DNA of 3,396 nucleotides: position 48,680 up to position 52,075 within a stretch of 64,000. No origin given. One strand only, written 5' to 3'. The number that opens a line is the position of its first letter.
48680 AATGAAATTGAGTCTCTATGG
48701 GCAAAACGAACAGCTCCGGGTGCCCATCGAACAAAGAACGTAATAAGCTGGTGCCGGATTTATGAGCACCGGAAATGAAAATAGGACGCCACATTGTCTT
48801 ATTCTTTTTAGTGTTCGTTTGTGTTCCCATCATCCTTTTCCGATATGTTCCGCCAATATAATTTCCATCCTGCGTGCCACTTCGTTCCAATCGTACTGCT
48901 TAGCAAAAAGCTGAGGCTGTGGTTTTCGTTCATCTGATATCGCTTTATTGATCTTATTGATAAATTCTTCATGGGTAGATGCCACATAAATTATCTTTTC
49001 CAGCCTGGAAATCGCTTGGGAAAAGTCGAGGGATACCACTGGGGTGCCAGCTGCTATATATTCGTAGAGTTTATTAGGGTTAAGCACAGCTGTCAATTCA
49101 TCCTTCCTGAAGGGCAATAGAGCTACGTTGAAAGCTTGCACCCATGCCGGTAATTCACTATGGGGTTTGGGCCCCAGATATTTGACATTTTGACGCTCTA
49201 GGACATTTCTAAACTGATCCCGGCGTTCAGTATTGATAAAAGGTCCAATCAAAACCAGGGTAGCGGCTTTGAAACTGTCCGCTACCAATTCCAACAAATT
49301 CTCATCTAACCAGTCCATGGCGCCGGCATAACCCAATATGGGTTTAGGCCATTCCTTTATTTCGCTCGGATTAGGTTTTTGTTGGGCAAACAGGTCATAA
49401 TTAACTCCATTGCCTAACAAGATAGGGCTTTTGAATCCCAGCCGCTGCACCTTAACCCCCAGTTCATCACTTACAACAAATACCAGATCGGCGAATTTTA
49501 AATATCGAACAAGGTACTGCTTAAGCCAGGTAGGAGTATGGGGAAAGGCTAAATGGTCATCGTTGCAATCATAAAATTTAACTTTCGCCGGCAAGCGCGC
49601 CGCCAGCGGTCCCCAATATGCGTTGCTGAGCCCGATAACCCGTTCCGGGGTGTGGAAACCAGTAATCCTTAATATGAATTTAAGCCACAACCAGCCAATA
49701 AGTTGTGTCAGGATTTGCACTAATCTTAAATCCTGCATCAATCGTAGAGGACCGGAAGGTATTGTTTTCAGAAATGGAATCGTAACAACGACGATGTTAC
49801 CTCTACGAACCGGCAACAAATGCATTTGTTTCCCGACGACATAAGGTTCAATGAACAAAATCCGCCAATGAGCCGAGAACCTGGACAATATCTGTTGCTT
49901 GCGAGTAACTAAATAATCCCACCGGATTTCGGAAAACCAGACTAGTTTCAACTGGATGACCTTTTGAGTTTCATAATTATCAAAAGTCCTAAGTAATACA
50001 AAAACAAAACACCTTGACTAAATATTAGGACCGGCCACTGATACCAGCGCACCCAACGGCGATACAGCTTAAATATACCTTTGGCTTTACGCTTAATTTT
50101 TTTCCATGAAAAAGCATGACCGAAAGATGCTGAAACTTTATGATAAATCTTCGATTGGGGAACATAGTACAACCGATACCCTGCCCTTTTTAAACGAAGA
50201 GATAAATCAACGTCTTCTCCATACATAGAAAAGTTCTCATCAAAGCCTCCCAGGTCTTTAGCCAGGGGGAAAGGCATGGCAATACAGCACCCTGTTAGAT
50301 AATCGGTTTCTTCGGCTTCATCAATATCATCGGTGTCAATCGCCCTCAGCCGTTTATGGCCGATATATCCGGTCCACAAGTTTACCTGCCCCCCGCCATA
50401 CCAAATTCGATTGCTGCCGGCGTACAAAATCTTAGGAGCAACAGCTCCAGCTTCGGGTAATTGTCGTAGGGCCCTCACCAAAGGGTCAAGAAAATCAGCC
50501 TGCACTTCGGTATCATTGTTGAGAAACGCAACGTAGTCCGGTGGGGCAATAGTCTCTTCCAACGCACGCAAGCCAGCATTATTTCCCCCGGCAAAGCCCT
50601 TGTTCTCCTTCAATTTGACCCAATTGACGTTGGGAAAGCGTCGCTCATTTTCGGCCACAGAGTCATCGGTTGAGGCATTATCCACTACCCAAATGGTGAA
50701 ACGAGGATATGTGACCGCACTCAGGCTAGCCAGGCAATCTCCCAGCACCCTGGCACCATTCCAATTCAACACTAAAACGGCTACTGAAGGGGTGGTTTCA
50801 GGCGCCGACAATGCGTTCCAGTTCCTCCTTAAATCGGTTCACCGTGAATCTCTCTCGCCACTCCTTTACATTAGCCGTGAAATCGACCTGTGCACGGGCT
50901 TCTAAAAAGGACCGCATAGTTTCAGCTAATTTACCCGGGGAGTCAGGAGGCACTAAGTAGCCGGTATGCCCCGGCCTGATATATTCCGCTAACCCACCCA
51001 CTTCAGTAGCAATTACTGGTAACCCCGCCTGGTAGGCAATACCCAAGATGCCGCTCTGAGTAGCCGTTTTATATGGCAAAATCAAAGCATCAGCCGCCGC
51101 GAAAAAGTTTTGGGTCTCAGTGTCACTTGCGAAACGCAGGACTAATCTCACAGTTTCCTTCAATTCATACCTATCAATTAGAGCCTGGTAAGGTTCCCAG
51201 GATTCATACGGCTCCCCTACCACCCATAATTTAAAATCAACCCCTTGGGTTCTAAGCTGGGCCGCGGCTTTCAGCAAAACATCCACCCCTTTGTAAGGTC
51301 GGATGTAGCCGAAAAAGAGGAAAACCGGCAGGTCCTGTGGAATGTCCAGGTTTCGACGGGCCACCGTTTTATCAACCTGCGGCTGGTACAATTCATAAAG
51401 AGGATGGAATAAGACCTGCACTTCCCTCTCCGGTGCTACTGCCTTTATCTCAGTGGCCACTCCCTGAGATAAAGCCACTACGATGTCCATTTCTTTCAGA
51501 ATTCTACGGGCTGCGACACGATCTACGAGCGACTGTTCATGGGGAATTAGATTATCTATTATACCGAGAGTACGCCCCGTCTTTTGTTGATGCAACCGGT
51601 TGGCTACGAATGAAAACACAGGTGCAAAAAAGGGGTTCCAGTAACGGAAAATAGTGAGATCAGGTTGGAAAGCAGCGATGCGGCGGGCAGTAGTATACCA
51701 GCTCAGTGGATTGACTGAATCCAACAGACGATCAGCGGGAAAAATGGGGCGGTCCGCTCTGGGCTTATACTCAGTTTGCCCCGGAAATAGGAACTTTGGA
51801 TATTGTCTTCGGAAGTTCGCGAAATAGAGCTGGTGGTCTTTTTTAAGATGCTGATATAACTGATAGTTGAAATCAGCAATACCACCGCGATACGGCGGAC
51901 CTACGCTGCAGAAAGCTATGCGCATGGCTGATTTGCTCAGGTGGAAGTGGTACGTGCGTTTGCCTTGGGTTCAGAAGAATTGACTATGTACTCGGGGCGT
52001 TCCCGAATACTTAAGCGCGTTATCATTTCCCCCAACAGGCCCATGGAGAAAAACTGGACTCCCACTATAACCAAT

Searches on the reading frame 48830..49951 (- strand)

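Call 23: search_protein_families(library=pfam, proteins=[window:48830-49951:-], max_evalue=0.001)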
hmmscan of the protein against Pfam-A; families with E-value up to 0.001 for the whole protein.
window:48830-49951:- (373 aa): 3 families
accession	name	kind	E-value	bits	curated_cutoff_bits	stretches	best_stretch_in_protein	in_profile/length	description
PF13692.12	Glyco_trans_1_4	-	1.5e-10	42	27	1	211-340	16-142/142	Glycosyl transferases group 1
PF00534.26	Glycos_transf_1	-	4.4e-06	26.8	26.4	1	219-344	33-162/172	Glycosyl transferases group 1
PF13524.12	Glyco_trans_1_2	-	0.00013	22.4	25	1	220-342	6-116/144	Glycosyl transferase-like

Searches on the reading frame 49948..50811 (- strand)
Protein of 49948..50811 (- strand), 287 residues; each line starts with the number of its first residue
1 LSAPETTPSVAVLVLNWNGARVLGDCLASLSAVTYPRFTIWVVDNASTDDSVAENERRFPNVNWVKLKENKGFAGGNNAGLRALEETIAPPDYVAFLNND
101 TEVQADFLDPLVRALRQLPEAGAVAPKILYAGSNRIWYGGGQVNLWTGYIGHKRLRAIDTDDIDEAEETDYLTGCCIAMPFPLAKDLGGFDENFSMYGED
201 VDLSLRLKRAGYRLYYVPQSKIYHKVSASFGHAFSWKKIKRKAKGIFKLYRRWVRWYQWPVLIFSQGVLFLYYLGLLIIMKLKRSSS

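Call 23: search_protein_families(library=pfam, proteins=[window:49948-50811:-], max_evalue=0.001)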
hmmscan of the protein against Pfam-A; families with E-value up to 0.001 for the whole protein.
window:49948-50811:- (287 aa): 5 families
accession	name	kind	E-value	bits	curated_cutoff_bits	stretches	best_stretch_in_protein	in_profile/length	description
PF13641.12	Glyco_tranf_2_3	-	1.3e-19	71.6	27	1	8-232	1-219/230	Glycosyltransferase like family 2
PF00535.33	Glycos_transf_2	-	5e-19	69.3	23.3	1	12-163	2-143/168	Glycosyl transferase family 2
PF13632.12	Glyco_trans_2_3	-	2.6e-16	60.5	27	1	93-277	1-177/198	Glycosyl transferase family group 2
PF10111.15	Glyco_tranf_2_2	-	0.00028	20.9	27.3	1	36-246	28-224/276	Glycosyltransferase like family 2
PF13506.12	Glyco_transf_21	-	0.00028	20.8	21.7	0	83-234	25-170/174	Glycosyl transferase family 21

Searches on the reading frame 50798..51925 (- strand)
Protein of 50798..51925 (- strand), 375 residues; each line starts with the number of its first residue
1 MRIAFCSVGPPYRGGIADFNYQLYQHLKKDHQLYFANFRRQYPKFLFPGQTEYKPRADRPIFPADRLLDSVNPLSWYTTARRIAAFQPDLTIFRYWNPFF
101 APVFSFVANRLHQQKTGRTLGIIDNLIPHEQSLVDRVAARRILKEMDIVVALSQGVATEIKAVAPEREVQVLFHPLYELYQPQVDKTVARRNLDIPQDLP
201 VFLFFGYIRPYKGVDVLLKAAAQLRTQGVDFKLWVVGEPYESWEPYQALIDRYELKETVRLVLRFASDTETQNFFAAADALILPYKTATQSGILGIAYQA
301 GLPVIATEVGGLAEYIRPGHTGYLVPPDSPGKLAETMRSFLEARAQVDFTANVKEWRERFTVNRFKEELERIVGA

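Call 23: search_protein_families(library=pfam, proteins=[window:50798-51925:-], max_evalue=0.001)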
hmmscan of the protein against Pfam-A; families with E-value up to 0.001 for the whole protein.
window:50798-51925:- (375 aa): 3 families
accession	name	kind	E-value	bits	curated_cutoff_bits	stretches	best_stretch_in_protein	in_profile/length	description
PF00534.26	Glycos_transf_1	-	2.7e-26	92.6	26.4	1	186-348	2-164/172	Glycosyl transferases group 1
PF13692.12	Glyco_trans_1_4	-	7.2e-26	91.6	27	1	200-342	2-141/142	Glycosyl transferases group 1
PF20706.3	GT4-conflict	-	2.4e-07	30.5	26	1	139-318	140-322/385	Family 4 Glycosyltransferase in conflict systems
